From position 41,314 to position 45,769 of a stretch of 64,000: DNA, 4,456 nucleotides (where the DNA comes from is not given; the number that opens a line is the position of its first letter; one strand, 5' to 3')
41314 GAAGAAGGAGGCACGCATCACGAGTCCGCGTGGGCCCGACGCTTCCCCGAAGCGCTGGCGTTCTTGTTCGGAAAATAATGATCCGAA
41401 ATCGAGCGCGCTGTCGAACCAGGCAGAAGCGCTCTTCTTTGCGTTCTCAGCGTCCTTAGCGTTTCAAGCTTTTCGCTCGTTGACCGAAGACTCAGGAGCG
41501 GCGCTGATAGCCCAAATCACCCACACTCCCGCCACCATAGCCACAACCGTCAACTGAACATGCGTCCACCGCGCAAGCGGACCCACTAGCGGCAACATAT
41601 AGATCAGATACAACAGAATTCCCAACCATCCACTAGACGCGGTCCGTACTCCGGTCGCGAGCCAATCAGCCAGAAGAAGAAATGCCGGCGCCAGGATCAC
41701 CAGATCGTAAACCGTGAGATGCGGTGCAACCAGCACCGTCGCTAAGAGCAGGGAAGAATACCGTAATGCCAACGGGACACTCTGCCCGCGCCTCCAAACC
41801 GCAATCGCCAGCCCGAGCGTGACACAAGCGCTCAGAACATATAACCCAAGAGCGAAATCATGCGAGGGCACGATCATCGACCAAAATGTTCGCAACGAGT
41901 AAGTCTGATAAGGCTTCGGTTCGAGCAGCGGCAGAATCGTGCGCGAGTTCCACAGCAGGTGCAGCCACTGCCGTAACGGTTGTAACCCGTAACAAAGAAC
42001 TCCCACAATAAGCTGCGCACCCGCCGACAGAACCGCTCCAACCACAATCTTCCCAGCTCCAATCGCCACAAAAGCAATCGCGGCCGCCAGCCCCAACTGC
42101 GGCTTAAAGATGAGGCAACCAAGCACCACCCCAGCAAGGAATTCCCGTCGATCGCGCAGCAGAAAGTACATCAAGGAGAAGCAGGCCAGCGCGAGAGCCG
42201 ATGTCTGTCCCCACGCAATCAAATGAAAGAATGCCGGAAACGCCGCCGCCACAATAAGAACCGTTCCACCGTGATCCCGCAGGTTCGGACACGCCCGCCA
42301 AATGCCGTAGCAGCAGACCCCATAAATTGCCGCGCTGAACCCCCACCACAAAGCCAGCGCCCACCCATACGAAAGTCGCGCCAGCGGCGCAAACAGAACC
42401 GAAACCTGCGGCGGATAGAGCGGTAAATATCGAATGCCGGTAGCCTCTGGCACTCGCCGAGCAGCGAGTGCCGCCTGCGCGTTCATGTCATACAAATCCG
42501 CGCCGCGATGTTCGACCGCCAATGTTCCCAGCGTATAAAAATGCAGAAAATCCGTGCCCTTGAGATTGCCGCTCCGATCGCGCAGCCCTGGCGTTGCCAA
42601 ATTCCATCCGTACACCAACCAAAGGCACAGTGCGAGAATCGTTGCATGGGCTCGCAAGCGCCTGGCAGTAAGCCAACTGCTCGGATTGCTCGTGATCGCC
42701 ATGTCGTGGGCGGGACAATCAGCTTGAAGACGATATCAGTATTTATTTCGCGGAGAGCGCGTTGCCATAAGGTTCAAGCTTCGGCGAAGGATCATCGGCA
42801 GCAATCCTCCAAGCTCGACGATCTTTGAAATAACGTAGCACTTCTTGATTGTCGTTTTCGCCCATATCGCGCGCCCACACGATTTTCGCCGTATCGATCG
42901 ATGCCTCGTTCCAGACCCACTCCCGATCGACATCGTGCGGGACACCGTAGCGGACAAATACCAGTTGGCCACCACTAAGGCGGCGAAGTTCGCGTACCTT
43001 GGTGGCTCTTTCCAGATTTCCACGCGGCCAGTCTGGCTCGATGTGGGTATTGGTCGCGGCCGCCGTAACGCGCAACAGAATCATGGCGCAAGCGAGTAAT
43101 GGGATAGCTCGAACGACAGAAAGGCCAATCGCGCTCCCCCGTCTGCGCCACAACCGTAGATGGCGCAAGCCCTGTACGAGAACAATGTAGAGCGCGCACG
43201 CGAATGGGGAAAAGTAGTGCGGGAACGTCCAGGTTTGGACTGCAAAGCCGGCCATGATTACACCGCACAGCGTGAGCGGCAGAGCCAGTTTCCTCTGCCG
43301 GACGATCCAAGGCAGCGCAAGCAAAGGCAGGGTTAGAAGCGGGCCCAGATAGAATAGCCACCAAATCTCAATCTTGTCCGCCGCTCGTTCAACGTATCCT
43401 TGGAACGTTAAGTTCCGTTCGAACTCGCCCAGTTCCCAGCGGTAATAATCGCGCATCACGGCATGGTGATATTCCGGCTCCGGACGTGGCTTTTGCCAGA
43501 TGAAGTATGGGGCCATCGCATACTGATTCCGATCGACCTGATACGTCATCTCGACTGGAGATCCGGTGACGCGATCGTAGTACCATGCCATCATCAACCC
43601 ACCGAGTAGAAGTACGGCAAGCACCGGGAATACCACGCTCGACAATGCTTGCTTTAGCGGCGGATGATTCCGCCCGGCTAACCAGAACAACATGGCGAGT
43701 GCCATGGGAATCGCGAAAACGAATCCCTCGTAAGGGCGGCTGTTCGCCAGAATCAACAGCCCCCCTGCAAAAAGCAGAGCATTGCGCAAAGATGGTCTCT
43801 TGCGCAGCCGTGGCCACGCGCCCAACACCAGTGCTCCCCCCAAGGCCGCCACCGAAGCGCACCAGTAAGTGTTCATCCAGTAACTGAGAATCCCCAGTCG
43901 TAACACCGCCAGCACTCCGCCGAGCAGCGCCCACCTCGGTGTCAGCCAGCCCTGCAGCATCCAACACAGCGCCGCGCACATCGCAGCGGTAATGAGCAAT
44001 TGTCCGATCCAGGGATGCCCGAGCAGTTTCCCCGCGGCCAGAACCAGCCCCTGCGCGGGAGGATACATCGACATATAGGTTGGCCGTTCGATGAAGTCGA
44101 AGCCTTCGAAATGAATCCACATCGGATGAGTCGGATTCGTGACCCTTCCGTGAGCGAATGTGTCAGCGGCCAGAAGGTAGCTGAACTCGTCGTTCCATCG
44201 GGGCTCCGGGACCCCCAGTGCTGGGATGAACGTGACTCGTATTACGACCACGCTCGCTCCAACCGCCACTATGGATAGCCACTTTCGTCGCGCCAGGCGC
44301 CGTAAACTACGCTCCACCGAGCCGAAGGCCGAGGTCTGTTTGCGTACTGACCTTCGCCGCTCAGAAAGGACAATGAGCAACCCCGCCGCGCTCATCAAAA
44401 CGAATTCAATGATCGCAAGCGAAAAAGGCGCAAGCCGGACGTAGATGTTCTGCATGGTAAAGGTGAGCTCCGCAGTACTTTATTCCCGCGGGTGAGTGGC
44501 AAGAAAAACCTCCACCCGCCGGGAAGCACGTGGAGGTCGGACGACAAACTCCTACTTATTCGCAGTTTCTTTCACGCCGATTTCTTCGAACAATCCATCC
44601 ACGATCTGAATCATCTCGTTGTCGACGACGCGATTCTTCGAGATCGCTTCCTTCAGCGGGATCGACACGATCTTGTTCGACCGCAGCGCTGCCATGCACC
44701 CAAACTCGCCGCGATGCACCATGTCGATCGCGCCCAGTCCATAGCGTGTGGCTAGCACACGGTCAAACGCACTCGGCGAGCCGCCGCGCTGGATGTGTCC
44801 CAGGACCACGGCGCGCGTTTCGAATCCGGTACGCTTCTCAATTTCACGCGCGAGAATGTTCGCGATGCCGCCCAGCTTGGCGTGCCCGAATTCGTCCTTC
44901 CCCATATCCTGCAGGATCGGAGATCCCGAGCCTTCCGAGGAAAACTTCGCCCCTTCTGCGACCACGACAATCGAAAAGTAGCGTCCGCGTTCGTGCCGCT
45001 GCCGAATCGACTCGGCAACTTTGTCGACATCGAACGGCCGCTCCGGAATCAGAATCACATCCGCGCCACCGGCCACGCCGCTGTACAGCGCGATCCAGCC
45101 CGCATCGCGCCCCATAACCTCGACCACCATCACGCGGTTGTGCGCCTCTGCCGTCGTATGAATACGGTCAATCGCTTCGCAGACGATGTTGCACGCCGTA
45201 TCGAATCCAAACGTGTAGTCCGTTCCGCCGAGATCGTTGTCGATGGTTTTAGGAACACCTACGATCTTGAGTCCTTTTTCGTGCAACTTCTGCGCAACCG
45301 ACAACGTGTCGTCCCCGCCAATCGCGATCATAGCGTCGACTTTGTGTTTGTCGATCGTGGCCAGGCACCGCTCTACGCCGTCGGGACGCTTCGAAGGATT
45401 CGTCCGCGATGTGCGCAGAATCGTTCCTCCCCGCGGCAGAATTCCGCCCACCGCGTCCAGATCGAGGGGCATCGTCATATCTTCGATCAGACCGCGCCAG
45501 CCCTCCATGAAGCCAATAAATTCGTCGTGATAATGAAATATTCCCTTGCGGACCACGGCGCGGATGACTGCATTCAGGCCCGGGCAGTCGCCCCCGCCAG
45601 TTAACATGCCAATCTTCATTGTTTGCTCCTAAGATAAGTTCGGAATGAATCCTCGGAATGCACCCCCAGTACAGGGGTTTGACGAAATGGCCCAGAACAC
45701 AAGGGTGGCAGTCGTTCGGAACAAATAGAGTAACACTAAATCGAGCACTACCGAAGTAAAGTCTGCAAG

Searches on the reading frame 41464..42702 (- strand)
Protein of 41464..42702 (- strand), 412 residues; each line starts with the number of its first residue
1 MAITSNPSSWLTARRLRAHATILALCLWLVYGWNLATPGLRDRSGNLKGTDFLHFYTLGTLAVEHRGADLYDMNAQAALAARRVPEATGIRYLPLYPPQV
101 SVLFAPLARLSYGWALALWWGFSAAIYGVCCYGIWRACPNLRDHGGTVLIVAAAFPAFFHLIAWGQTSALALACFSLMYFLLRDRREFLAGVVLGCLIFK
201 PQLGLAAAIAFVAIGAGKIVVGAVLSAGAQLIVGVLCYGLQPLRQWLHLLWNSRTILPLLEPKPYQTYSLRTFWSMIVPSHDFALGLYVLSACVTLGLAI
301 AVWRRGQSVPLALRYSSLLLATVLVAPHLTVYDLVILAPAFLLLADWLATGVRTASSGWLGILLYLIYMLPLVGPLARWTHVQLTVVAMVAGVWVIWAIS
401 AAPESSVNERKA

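Call 76: search_protein_families(library=pfam, proteins=[window:41464-42702:-], max_evalue=0.00001)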
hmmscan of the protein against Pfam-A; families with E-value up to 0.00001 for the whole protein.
window:41464-42702:- (412 aa): 1 family
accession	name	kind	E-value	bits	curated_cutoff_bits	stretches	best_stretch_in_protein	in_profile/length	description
PF09594.16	GT87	-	2.7e-23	83.4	25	1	95-327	2-237/237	Glycosyltransferase family 87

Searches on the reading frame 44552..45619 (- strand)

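Call 76: search_protein_families(library=pfam, proteins=[window:44552-45619:-], max_evalue=0.00001)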
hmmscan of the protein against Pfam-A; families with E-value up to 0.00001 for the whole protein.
window:44552-45619:- (355 aa): 1 family
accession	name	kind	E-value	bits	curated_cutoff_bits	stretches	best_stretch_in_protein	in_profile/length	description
PF00365.25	PFK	-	6.8e-113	377.1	30.9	1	2-300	1-276/277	Phosphofructokinase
